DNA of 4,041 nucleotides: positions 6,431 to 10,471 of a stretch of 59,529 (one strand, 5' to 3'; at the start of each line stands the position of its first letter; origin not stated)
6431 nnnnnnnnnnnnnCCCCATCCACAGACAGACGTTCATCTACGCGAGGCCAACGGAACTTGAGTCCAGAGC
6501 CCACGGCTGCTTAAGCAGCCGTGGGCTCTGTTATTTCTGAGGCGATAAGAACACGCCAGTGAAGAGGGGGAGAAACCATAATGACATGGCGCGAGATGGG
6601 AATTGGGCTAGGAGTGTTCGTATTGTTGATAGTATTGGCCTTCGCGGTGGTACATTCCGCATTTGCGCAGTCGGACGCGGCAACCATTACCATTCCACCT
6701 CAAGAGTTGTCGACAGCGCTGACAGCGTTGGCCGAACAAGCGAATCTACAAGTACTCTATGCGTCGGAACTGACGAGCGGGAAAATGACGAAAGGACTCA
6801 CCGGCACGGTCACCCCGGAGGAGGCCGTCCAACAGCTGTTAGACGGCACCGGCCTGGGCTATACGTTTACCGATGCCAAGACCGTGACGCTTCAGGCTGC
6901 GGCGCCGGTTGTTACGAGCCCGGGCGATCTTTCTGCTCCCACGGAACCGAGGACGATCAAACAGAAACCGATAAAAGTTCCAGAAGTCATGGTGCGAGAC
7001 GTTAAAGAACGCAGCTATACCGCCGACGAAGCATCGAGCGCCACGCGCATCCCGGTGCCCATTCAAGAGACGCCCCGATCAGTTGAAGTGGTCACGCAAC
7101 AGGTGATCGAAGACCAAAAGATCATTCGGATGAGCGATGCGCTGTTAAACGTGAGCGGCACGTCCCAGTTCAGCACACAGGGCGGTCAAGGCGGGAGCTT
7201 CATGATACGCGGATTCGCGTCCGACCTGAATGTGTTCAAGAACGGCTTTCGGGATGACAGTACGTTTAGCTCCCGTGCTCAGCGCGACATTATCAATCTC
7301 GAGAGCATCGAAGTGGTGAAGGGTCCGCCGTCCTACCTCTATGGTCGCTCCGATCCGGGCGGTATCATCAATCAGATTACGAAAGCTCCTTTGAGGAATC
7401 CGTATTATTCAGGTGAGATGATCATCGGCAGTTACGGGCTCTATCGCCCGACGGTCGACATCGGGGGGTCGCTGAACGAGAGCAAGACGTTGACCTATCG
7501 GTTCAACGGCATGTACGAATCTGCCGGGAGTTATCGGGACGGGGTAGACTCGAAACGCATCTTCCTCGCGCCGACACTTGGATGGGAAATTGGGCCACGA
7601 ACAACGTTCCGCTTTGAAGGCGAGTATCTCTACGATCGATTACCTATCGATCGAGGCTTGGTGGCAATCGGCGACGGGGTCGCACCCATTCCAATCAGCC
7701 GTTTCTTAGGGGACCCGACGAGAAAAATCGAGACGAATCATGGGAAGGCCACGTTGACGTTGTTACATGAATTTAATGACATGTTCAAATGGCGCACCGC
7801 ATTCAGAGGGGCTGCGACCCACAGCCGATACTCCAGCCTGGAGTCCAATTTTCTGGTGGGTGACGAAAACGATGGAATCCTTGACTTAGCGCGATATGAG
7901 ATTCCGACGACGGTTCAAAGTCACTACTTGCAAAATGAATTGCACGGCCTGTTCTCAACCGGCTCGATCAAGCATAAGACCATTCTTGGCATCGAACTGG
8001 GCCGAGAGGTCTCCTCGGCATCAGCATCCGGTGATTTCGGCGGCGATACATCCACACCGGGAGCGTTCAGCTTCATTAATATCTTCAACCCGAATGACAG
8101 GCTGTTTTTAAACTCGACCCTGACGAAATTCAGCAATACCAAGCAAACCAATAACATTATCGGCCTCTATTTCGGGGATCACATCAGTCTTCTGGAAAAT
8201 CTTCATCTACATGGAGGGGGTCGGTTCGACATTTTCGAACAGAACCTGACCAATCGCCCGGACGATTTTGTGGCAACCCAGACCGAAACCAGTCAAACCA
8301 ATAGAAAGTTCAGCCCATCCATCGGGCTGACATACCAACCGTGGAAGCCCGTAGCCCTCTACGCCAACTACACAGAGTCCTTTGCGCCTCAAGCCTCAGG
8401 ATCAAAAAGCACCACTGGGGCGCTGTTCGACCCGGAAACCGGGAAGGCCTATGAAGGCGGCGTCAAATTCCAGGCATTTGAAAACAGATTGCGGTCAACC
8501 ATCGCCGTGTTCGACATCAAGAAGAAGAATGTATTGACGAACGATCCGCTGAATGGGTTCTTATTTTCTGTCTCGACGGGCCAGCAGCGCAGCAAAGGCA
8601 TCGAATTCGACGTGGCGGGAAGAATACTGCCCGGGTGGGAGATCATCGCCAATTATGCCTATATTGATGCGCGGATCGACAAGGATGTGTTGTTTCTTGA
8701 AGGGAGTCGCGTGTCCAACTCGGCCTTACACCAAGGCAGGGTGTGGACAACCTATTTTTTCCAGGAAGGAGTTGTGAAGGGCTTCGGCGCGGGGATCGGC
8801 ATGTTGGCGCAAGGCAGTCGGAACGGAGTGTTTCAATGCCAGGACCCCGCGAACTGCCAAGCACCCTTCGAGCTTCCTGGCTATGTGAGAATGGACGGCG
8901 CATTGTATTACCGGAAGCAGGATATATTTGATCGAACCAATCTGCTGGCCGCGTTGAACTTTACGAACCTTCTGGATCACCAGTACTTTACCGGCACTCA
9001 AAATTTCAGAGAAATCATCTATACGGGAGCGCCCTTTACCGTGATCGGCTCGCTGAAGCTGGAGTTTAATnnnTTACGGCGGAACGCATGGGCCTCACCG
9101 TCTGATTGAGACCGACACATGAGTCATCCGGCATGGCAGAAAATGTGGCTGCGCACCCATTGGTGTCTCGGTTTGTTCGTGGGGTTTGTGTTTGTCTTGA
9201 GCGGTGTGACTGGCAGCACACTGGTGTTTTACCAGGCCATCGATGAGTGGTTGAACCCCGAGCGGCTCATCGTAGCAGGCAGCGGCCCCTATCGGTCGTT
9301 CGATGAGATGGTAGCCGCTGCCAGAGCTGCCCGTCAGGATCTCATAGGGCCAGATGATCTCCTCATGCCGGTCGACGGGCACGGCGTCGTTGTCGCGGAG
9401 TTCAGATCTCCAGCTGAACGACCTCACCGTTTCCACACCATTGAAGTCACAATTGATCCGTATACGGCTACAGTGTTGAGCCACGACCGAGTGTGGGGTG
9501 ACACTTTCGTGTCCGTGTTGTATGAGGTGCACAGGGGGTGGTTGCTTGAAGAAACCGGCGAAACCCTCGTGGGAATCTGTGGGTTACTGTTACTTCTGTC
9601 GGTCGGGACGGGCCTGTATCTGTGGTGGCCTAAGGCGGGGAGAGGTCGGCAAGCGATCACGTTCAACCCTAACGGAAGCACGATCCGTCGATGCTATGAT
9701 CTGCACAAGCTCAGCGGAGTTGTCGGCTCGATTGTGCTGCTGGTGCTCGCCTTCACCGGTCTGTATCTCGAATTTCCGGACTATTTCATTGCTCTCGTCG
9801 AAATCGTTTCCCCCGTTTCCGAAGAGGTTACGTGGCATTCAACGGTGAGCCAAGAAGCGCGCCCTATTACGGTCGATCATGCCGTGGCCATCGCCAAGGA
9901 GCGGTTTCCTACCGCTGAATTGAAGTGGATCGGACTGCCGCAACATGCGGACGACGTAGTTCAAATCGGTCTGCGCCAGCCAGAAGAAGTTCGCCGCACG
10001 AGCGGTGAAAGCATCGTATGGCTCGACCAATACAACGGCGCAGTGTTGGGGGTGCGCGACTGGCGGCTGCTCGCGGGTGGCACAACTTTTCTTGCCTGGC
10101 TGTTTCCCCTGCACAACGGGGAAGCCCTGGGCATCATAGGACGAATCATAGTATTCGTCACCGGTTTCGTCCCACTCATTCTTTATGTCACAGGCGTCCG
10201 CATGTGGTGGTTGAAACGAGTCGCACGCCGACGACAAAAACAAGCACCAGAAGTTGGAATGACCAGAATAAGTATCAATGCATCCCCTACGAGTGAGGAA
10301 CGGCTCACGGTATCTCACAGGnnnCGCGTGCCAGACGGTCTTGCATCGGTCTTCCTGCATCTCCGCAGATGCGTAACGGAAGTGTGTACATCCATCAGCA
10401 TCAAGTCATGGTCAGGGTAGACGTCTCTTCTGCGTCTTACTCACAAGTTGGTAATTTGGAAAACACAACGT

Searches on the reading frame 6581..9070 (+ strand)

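Call 11: search_protein_families(library=pfam, proteins=[window:6581-9070:+], max_evalue=0.00001)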
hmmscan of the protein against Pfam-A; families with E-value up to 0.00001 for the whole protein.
window:6581-9070:+ (830 aa): 3 families
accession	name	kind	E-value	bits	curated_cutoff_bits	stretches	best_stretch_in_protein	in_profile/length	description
PF00593.30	TonB_dep_Rec_b-barrel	-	1.7e-53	183.5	27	1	335-797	2-436/436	TonB dependent receptor-like, beta-barrel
PF07715.20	Plug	-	4.6e-22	79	23.9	1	161-262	2-107/107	TonB-dependent Receptor Plug Domain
PF07660.19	STN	-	1.2e-10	41.5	28.4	1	56-106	1-51/52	Secretin and TonB N terminus short domain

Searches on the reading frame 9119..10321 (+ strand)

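Call 11: search_protein_families(library=pfam, proteins=[window:9119-10321:+], max_evalue=0.00001)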
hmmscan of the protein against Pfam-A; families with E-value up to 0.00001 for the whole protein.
window:9119-10321:+ (401 aa): 2 families
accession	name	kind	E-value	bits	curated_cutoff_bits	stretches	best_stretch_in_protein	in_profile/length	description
PF03929.21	PepSY_TM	-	2.9e-63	214.9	28.8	1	12-366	2-295/295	PepSY-associated TM region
PF03413.25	PepSY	-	4.3e-08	33.8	24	0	249-312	1-59/60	Peptidase propeptide and YPEB domain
